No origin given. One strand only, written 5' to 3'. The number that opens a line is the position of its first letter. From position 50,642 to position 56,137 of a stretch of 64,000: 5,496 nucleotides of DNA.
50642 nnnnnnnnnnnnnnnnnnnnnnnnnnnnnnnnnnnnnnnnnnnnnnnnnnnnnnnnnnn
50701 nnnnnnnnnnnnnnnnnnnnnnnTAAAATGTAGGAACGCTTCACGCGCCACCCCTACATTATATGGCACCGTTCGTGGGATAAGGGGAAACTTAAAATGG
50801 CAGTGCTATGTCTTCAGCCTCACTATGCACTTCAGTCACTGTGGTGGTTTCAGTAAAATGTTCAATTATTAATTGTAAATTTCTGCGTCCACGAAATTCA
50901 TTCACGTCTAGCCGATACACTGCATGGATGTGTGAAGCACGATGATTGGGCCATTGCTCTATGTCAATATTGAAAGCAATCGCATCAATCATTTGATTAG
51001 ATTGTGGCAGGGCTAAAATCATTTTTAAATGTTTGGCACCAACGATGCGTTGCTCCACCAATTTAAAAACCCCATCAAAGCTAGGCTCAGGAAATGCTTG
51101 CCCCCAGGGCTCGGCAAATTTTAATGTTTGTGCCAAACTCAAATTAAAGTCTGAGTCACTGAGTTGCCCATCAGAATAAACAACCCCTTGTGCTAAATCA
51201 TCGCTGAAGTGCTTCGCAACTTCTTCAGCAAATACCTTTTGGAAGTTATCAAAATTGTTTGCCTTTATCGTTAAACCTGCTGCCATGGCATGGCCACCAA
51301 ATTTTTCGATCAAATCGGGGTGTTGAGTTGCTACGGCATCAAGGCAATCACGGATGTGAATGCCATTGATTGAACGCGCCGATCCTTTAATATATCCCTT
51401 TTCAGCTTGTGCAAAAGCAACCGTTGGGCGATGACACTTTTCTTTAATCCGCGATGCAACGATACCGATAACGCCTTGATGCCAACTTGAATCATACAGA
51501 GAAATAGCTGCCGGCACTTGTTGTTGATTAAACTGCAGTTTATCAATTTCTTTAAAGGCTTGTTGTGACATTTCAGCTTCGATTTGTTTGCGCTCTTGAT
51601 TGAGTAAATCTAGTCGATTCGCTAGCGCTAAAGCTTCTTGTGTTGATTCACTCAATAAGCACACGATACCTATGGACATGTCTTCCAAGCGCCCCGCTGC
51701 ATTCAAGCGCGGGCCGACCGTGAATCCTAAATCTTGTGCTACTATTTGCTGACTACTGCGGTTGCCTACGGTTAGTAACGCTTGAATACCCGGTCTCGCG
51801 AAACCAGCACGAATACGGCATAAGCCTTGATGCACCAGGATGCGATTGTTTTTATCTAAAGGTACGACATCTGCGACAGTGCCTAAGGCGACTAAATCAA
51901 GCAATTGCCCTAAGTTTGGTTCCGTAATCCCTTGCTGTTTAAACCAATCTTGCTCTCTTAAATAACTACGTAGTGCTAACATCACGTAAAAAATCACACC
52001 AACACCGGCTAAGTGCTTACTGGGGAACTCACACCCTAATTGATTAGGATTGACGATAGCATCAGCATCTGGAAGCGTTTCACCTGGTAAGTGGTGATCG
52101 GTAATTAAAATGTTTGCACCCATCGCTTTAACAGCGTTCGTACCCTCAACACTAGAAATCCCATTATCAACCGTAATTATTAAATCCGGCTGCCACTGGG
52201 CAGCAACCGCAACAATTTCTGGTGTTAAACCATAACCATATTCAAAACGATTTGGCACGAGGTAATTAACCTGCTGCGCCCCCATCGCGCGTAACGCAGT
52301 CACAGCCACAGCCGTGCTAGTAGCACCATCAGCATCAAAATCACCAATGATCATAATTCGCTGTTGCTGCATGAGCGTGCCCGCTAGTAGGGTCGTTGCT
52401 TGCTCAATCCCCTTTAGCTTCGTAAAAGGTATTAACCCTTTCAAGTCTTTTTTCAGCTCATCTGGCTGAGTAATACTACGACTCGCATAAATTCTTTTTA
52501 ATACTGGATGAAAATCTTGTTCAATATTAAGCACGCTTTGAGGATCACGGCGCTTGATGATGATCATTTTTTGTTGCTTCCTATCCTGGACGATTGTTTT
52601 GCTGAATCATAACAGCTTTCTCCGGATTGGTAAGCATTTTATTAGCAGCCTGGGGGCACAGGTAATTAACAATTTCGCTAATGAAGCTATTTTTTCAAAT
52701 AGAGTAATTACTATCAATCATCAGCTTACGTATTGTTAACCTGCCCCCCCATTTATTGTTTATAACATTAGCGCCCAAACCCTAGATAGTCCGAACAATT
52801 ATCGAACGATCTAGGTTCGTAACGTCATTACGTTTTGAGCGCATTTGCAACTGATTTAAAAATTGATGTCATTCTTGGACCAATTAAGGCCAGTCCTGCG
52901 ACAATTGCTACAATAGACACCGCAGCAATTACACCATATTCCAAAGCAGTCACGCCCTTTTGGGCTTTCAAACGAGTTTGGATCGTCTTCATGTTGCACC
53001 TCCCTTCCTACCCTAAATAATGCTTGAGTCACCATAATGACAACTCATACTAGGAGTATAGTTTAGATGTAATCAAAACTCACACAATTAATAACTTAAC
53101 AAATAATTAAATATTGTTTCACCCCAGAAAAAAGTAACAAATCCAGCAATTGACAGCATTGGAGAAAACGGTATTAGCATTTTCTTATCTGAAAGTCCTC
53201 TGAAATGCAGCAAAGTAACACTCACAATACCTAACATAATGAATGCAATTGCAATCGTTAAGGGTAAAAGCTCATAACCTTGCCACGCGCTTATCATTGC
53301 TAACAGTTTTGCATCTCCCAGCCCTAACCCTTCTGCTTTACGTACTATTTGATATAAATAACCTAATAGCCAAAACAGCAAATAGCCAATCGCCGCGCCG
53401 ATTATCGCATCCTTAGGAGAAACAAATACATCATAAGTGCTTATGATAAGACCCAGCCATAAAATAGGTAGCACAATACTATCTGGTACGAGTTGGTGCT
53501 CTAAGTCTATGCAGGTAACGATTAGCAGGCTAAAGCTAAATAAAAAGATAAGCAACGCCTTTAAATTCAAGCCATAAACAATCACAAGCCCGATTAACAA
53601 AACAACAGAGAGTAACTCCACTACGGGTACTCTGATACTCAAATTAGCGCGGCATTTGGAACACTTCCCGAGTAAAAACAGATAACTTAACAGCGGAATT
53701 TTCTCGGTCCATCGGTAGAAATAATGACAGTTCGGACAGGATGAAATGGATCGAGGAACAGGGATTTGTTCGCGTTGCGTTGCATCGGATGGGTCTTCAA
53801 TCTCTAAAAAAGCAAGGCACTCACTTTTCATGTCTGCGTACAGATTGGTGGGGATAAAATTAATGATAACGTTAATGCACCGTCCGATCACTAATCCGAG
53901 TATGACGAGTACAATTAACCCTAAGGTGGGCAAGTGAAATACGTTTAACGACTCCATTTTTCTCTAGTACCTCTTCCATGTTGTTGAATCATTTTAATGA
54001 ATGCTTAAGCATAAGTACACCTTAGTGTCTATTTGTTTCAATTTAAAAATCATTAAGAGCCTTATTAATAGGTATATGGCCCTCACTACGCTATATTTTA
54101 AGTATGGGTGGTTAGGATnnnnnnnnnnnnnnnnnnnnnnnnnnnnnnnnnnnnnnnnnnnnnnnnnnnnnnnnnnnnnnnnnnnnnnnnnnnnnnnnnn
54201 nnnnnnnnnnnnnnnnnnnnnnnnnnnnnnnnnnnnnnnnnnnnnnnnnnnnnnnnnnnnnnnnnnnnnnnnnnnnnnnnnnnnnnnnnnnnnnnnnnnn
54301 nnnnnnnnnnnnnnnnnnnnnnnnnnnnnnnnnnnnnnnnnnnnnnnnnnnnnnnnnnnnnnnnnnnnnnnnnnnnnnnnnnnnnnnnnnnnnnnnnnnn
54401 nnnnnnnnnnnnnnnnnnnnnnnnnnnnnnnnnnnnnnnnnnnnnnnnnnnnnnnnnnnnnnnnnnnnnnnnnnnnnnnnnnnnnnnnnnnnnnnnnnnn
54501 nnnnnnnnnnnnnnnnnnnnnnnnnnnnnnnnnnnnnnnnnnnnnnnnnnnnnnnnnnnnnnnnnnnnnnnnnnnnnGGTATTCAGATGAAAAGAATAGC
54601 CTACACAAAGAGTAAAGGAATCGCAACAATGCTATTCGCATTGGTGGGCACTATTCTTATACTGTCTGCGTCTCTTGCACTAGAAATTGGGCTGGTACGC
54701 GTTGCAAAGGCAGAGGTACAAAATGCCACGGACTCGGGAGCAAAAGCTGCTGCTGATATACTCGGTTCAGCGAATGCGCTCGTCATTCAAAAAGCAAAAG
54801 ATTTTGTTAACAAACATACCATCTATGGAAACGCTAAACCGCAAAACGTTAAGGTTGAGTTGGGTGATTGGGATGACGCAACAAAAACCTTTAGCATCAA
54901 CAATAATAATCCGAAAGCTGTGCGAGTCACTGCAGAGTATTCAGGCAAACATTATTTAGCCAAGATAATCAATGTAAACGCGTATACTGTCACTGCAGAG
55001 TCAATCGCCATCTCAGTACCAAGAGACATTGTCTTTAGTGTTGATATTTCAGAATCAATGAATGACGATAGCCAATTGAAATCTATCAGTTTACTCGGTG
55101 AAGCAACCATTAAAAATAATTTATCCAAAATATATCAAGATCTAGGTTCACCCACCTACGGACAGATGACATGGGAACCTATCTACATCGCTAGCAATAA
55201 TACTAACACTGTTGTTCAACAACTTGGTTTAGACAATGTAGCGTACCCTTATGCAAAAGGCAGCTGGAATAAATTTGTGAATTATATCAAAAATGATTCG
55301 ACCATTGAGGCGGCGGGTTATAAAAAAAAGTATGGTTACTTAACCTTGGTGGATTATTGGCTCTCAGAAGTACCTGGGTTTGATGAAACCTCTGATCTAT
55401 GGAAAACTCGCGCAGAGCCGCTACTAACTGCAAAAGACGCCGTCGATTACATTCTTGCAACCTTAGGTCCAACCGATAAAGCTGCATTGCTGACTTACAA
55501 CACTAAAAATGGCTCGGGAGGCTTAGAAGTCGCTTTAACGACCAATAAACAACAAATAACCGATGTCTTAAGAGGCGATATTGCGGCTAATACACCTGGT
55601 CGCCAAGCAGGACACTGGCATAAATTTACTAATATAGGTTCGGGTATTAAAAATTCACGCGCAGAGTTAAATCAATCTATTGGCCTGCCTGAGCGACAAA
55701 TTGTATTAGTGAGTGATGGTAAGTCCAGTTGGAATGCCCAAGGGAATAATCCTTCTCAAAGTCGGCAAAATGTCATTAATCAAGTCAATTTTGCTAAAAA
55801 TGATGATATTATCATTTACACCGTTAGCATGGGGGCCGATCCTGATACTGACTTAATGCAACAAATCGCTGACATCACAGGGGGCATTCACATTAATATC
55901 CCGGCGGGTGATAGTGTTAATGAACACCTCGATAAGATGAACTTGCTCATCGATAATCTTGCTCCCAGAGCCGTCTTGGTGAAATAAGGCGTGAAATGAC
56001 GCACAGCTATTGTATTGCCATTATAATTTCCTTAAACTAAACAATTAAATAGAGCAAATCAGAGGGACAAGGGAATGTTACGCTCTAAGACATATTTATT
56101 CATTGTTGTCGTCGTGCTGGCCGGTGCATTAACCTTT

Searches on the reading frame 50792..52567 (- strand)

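Call 92: search_protein_families(library=pfam, proteins=[window:50792-52567:-], max_evalue=0.00001)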
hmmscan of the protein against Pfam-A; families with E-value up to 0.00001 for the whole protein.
window:50792-52567:- (591 aa): 3 families
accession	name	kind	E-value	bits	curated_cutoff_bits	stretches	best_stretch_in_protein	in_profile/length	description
PF01368.27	DHH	-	1.1e-24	87.6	28.1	1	70-230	1-125/125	DHH family, N-terminal domain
PF17768.7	RecJ_OB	-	5.1e-24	84.8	27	1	466-570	2-107/107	RecJ OB domain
PF02272.25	DHHA1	-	9.2e-23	81.1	25.9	1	357-451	7-101/102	DHHA1 domain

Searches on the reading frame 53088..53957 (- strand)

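Call 92: search_protein_families(library=pfam, proteins=[window:53088-53957:-], max_evalue=0.00001)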
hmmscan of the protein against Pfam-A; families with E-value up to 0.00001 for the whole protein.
window:53088-53957:- (289 aa): 2 families
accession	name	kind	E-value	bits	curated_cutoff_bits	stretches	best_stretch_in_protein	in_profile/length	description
PF01478.23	Peptidase_A24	-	3.4e-23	82.5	26.5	1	139-246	2-103/104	Type IV leader peptidase family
PF06750.18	A24_N_bact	-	1.5e-19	70.3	23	1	19-126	1-82/84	Bacterial Peptidase A24 N-terminal domain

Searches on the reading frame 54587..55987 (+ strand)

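Call 92: search_protein_families(library=pfam, proteins=[window:54587-55987:+], max_evalue=0.00001)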
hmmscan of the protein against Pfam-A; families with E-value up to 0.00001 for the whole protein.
window:54587-55987:+ (466 aa): 3 families
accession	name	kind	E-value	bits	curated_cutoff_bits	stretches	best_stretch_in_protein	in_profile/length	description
PF09977.15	Tad_C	-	1.7e-06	29.4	22.1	1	60-141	11-93/93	Putative Tad-like Flp pilus-assembly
PF00092.34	VWA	-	5.8e-06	27.1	23.8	0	279-432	17-155/174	von Willebrand factor type A domain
PF13400.11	Tad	-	7.9e-06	26.5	22.3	0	13-56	3-45/47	Putative Flp pilus-assembly TadE/G-like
